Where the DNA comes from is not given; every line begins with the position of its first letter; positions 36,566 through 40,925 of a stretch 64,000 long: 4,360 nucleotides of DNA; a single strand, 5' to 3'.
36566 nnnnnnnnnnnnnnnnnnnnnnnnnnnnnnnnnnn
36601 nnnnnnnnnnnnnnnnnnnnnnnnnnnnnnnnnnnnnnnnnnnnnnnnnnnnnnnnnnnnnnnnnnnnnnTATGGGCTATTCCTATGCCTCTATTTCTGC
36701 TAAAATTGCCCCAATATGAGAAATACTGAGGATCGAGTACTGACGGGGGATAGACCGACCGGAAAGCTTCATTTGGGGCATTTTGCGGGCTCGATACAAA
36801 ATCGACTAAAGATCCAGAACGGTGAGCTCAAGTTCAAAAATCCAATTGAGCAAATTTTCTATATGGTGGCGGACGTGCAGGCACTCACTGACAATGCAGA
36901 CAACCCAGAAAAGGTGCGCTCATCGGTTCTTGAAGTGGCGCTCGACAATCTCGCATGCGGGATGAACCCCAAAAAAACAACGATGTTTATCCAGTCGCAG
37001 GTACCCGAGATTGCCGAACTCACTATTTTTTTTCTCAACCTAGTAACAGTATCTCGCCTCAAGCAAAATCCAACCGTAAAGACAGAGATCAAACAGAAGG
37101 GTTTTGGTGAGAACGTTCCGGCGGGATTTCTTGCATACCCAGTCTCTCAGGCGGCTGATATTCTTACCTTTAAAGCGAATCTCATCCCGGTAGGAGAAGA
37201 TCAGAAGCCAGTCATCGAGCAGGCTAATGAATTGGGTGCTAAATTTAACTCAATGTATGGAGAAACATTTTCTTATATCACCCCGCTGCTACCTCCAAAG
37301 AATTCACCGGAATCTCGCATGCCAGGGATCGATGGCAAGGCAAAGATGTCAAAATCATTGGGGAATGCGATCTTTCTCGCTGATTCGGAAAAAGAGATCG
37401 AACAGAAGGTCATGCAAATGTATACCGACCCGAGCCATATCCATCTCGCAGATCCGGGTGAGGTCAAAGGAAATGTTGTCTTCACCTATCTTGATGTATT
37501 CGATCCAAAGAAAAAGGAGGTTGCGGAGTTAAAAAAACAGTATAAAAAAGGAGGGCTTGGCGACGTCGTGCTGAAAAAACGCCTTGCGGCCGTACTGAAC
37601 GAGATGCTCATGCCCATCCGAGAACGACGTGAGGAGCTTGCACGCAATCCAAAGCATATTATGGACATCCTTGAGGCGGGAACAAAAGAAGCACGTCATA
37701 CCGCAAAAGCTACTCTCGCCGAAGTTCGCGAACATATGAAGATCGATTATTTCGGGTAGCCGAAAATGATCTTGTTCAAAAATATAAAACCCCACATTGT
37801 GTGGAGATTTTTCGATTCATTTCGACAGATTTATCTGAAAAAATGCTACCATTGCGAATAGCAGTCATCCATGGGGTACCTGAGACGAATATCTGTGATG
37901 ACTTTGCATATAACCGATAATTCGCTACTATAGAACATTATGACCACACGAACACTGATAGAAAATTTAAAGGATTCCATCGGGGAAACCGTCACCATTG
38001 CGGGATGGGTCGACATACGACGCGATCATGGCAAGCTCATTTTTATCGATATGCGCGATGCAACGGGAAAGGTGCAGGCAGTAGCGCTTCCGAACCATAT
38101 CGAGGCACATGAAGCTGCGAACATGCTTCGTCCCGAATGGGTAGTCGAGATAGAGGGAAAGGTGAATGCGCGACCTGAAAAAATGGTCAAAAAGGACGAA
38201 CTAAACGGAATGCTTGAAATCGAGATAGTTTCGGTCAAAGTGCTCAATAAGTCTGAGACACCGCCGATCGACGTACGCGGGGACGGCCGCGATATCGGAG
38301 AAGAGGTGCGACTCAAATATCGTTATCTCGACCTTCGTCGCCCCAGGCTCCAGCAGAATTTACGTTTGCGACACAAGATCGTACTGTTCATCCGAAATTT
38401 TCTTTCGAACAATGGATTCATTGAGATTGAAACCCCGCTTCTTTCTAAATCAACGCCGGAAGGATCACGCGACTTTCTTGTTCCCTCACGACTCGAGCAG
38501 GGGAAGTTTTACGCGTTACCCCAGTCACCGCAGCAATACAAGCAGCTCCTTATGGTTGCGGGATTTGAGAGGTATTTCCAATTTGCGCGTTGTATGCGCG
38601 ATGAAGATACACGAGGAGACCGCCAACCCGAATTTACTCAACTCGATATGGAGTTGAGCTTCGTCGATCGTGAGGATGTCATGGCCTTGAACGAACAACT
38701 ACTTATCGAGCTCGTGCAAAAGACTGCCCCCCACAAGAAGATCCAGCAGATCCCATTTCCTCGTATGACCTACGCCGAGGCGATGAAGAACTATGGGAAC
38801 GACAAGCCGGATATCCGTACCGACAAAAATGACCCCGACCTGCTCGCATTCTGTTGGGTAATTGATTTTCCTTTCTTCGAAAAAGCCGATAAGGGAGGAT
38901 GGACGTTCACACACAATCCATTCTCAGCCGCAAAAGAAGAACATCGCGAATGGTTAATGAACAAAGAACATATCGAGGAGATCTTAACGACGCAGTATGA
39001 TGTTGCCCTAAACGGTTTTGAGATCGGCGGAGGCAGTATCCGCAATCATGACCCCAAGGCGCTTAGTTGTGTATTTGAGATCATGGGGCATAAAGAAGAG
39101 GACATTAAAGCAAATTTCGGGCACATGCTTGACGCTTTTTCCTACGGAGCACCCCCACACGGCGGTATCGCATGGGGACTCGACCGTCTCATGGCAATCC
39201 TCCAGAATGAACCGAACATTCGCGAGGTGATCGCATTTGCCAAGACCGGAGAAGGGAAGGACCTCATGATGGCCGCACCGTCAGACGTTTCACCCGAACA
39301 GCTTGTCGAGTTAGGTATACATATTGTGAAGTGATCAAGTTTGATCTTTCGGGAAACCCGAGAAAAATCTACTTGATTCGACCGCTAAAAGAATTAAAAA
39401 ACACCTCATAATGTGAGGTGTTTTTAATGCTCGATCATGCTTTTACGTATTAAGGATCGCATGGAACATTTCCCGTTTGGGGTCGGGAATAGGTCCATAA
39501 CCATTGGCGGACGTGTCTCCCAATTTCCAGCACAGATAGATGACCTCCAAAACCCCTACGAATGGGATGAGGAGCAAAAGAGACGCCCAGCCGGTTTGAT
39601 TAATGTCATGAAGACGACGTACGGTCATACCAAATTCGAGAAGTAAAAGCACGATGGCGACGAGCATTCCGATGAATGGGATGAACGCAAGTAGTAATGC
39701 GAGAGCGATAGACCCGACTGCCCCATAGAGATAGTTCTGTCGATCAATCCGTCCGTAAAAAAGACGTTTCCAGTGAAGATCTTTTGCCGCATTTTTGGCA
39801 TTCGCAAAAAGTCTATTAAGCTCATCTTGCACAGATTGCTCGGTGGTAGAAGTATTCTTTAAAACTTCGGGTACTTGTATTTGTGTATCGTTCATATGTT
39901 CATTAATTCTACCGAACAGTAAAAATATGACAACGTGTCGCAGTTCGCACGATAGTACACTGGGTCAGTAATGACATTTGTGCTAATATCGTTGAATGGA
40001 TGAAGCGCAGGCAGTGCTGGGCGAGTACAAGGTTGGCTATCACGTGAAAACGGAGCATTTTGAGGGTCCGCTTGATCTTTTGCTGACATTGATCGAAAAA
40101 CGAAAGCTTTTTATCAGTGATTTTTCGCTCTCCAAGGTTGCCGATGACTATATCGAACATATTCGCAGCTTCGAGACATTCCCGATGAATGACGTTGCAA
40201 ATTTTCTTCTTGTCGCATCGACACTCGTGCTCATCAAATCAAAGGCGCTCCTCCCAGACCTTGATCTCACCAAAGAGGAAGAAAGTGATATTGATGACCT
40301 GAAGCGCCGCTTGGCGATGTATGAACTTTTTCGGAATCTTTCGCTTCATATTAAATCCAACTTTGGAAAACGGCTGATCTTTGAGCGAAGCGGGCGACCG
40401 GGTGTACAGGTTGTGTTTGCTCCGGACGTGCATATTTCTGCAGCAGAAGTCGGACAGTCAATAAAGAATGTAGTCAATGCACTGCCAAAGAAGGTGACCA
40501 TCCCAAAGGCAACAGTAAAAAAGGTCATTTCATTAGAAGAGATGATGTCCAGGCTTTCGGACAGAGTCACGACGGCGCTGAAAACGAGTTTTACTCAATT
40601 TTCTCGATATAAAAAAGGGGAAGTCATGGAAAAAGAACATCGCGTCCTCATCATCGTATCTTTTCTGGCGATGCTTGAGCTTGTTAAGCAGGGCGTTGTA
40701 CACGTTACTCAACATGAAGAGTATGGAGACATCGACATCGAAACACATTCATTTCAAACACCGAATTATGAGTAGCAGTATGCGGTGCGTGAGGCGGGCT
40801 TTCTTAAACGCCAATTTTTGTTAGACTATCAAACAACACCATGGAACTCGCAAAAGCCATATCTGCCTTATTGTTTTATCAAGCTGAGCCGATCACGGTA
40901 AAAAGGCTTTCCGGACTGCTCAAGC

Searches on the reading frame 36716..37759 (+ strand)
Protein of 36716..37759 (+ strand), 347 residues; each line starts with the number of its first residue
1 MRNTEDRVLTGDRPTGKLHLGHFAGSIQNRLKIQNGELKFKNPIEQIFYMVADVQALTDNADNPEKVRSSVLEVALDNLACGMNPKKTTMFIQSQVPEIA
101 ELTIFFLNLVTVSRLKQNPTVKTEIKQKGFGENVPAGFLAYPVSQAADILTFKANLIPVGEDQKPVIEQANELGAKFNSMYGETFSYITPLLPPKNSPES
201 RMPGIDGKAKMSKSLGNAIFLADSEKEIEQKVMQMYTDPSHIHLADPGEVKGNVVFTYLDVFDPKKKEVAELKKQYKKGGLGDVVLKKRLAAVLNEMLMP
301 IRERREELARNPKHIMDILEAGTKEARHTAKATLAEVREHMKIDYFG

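Call 34: search_protein_families(library=pfam, proteins=[window:36716-37759:+], max_evalue=0.000001)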
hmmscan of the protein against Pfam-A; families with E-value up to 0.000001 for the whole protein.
window:36716-37759:+ (347 aa): 1 family
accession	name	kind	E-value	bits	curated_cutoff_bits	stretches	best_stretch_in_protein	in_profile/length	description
PF00579.31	tRNA-synt_1b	-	7.2e-56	190.1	21.1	1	4-298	4-291/292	tRNA synthetases class I (W and Y)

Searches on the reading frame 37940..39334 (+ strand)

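Call 52: search_protein_families(library=pfam, proteins=[window:37940-39334:+], max_evalue=0.01)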
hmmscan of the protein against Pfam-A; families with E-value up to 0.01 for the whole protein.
window:37940-39334:+ (464 aa): 2 families
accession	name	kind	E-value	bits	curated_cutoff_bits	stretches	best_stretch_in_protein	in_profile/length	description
PF00152.25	tRNA-synt_2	-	1.5e-114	382.6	25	1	121-436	2-307/308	tRNA synthetases class II (D, K and N)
PF01336.31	tRNA_anti-codon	-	2.8e-15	56.4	27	1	18-95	1-68/75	OB-fold nucleic acid binding domain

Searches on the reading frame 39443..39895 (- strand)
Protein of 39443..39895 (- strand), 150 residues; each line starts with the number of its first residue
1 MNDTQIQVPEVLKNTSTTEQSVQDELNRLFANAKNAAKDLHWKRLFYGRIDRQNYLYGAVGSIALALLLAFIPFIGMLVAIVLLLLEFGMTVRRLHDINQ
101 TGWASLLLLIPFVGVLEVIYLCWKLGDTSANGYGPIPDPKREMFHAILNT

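Call 52: search_protein_families(library=pfam, proteins=[window:39443-39895:-], max_evalue=0.01)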
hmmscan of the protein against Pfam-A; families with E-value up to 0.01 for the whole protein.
window:39443-39895:- (150 aa): 3 families
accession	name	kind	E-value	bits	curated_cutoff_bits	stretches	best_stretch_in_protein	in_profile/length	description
PF05656.20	DUF805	-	5.2e-15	56.3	25.7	1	48-135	6-111/111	Protein of unknown function (DUF805)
PF18936.5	DUF5684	-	0.00062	20.8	27.4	0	98-126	17-45/81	Family of unknown function (DUF5684)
PF06055.17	ExoD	-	0.0012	18.7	23.8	1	4-92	71-158/180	Exopolysaccharide synthesis, ExoD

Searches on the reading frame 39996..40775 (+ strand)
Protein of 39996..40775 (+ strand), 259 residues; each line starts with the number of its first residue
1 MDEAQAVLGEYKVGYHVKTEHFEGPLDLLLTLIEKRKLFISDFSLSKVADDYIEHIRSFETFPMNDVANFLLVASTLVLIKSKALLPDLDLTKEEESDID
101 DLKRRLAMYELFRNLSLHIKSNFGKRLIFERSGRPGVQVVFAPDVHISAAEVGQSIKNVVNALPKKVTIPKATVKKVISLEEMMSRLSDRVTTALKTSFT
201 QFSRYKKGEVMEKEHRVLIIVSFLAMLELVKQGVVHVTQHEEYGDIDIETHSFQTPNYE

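Call 34: search_protein_families(library=pfam, proteins=[window:39996-40775:+], max_evalue=0.000001)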
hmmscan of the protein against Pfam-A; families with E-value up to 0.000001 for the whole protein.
window:39996-40775:+ (259 aa): 1 family
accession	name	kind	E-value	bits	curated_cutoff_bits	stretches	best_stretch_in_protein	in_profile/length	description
PF02616.19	SMC_ScpA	-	5.7e-18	66.2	24.6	1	32-249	1-230/232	Segregation and condensation protein ScpA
